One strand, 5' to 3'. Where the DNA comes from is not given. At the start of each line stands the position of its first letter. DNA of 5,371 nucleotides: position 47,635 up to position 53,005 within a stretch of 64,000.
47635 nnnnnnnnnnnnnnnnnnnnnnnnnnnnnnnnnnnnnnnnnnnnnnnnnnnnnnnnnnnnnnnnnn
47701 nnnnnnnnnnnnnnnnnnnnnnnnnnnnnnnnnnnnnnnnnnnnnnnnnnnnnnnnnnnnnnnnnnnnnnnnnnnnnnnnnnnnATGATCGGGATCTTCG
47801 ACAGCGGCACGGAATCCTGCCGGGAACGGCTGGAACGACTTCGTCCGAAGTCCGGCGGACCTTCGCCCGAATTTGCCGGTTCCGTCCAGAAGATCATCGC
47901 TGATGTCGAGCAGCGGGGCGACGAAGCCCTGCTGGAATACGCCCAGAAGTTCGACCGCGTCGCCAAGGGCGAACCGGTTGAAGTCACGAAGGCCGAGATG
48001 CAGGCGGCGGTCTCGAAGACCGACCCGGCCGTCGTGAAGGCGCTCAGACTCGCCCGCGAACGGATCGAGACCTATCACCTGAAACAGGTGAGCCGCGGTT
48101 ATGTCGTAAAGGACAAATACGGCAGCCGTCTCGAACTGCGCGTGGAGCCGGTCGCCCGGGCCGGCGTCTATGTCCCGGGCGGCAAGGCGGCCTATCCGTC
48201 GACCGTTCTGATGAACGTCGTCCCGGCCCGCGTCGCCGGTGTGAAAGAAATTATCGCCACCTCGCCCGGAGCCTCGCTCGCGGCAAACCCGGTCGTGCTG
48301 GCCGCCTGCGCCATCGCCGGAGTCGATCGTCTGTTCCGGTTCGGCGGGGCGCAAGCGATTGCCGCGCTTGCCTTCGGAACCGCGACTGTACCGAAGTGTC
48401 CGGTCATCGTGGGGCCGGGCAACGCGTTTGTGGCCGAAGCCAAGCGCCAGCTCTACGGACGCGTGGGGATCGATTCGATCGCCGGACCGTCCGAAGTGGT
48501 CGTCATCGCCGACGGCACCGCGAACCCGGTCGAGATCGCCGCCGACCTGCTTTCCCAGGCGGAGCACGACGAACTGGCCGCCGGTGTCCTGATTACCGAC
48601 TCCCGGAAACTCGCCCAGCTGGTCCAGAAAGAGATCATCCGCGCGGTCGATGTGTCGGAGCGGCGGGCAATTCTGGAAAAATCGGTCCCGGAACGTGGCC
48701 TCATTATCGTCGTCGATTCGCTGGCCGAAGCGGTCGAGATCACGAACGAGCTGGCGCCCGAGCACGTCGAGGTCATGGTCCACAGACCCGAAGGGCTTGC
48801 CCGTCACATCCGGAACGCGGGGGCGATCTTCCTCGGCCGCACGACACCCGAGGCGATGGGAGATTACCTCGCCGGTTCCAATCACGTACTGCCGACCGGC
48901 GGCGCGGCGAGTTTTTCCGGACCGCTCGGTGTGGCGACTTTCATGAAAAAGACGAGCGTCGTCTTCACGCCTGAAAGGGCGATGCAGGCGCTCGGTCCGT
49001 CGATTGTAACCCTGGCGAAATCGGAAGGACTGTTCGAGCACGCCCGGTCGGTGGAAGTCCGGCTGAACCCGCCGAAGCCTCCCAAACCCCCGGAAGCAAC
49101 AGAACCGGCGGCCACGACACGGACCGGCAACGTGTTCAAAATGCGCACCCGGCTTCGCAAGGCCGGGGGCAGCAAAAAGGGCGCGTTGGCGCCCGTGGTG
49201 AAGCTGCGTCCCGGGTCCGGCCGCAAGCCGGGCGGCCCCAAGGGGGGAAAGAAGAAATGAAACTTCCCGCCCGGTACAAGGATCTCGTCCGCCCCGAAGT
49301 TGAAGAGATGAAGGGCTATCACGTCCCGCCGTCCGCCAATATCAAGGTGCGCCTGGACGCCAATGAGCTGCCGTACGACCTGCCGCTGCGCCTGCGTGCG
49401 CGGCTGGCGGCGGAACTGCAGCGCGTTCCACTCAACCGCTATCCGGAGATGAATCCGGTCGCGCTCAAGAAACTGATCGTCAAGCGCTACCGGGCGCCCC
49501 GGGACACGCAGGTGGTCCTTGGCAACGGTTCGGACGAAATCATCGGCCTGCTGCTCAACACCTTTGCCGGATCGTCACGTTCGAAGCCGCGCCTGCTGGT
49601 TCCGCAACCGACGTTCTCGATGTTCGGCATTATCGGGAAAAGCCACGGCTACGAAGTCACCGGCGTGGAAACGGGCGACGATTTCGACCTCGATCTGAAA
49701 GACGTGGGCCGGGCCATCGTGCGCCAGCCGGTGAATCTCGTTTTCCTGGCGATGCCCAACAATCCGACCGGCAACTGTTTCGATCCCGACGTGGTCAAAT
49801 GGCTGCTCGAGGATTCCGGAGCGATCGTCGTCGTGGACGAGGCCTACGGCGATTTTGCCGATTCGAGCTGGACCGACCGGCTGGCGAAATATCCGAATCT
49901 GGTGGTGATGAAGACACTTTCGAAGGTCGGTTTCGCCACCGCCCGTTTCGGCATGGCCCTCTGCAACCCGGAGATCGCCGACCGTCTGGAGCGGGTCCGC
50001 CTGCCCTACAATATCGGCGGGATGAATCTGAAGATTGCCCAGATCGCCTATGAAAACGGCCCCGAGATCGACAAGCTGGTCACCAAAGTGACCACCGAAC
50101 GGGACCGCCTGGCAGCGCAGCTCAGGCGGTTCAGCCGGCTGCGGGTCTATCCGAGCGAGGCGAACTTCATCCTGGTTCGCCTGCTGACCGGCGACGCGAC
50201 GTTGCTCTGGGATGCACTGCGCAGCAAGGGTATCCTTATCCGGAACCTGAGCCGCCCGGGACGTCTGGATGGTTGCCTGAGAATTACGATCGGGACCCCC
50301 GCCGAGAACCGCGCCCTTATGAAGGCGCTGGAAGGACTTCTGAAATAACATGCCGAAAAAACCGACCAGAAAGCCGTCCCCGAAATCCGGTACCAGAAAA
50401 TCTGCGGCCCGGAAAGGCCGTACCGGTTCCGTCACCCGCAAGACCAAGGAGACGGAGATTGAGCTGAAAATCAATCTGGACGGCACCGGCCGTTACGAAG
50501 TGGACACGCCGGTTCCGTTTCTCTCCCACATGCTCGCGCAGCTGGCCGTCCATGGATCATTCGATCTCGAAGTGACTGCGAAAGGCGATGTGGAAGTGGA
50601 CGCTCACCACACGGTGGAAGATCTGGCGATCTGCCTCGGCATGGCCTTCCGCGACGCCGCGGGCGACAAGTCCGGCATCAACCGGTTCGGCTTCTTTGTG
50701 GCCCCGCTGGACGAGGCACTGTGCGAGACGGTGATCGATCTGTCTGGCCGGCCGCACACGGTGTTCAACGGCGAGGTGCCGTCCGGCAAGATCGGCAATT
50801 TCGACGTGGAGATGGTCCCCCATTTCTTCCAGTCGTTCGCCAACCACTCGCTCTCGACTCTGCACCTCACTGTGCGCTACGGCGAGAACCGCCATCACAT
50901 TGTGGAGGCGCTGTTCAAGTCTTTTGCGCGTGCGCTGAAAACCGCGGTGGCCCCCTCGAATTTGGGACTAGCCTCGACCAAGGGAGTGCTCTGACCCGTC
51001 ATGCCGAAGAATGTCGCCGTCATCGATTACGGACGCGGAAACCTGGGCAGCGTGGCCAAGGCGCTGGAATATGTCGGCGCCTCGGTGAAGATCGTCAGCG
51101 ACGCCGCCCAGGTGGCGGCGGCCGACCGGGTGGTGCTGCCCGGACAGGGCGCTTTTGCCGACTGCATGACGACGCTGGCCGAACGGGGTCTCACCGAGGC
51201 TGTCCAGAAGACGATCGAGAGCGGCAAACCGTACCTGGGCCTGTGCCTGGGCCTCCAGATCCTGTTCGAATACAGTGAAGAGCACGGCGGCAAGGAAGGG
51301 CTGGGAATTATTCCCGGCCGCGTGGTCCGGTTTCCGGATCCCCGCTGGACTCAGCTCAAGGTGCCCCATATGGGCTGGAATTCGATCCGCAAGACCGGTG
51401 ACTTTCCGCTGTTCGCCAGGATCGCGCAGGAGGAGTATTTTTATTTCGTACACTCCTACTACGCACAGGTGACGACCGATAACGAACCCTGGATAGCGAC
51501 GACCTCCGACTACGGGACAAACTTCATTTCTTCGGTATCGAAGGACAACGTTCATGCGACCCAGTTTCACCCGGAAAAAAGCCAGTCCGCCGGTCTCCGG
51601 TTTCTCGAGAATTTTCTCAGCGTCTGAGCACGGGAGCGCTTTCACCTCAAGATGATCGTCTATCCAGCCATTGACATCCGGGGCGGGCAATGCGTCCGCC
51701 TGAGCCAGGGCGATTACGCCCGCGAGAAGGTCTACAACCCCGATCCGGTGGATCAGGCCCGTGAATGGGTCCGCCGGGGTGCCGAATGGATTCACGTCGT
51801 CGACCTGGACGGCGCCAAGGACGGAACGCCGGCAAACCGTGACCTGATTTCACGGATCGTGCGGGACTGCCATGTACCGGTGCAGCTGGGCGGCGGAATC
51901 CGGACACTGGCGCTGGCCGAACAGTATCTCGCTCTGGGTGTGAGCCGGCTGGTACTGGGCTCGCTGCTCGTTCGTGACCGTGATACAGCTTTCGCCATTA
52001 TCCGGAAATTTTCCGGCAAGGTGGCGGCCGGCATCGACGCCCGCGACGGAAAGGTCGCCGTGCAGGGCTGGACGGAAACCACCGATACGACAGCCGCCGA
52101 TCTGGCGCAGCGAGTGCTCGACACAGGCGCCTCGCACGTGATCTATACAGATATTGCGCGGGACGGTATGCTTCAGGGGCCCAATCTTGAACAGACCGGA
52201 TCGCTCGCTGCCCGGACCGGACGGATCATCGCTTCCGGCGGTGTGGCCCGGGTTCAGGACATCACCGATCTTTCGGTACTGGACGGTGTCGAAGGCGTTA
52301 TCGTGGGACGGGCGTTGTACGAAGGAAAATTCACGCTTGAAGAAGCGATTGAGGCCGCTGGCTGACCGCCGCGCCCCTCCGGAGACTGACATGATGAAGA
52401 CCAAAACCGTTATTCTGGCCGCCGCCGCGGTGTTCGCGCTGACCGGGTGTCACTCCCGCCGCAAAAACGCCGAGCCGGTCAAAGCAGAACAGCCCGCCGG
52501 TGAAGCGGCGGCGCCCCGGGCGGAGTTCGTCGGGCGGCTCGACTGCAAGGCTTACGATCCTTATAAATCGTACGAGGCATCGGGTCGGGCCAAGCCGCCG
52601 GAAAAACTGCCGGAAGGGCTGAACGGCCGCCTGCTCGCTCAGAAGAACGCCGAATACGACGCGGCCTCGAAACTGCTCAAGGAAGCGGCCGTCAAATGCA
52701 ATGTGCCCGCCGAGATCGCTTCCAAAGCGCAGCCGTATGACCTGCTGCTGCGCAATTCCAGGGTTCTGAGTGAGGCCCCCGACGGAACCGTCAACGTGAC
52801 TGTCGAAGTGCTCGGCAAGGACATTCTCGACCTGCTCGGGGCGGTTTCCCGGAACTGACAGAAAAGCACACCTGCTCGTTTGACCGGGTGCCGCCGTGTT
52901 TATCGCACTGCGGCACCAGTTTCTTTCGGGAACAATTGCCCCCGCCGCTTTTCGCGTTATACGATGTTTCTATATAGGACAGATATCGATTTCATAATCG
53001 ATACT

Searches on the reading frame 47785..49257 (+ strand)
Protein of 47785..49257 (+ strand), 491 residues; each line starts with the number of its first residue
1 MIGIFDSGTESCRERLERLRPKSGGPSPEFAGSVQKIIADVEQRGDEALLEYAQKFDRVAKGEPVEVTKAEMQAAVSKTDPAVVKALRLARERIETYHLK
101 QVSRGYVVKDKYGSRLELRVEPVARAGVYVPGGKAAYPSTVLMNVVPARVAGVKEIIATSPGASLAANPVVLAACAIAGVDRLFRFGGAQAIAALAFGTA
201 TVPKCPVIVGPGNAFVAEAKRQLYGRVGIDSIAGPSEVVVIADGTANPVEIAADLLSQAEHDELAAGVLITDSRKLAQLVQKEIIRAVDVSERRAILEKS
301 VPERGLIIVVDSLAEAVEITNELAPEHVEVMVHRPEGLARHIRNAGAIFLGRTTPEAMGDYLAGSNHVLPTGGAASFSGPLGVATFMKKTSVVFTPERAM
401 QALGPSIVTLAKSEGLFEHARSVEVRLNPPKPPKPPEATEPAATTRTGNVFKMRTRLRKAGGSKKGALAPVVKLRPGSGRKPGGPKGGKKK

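Call 76: search_protein_families(library=pfam, proteins=[window:47785-49257:+], max_evalue=0.00001)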
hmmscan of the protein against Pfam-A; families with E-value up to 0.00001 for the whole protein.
window:47785-49257:+ (491 aa): 1 family
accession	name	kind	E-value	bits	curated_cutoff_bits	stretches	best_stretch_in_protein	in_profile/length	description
PF00815.25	Histidinol_dh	-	4.6e-157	523.7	27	1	29-427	10-411/411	Histidinol dehydrogenase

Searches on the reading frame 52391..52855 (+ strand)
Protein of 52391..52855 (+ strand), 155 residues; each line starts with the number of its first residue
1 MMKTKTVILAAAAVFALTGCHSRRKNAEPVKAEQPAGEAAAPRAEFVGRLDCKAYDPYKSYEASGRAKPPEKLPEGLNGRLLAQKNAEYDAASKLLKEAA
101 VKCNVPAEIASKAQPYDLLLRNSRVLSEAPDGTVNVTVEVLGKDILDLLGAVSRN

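Call 3: search_protein_families(library=pfam, proteins=[window:52391-52855:+], max_evalue=1)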
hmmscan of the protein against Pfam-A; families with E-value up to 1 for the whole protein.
window:52391-52855:+ (155 aa): 2 families
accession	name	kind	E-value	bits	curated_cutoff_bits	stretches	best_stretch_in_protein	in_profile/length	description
PF16386.10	DUF4995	-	0.069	13.6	28.4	1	2-27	1-26/73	Domain of unknown function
PF20101.4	DUF6491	-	0.079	13.4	27.5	1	4-44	2-43/138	Family of unknown function (DUF6491)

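Call 4: search_protein_families(library=ncbifam, proteins=[window:52391-52855:+], max_evalue=1)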
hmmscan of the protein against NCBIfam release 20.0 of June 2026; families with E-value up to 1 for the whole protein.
window:52391-52855:+ (155 aa): 2 families
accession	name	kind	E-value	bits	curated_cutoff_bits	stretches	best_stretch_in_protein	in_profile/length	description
NF007814.1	PRK10523.1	equivalog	0.06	12.7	243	1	1-32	1-34/233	envelope stress response activation lipoprotein NlpE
NF047847.2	SS_mature_LptM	equivalog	0.27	11.4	27.7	1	1-20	1-20/31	LPS translocon maturation chaperone LptM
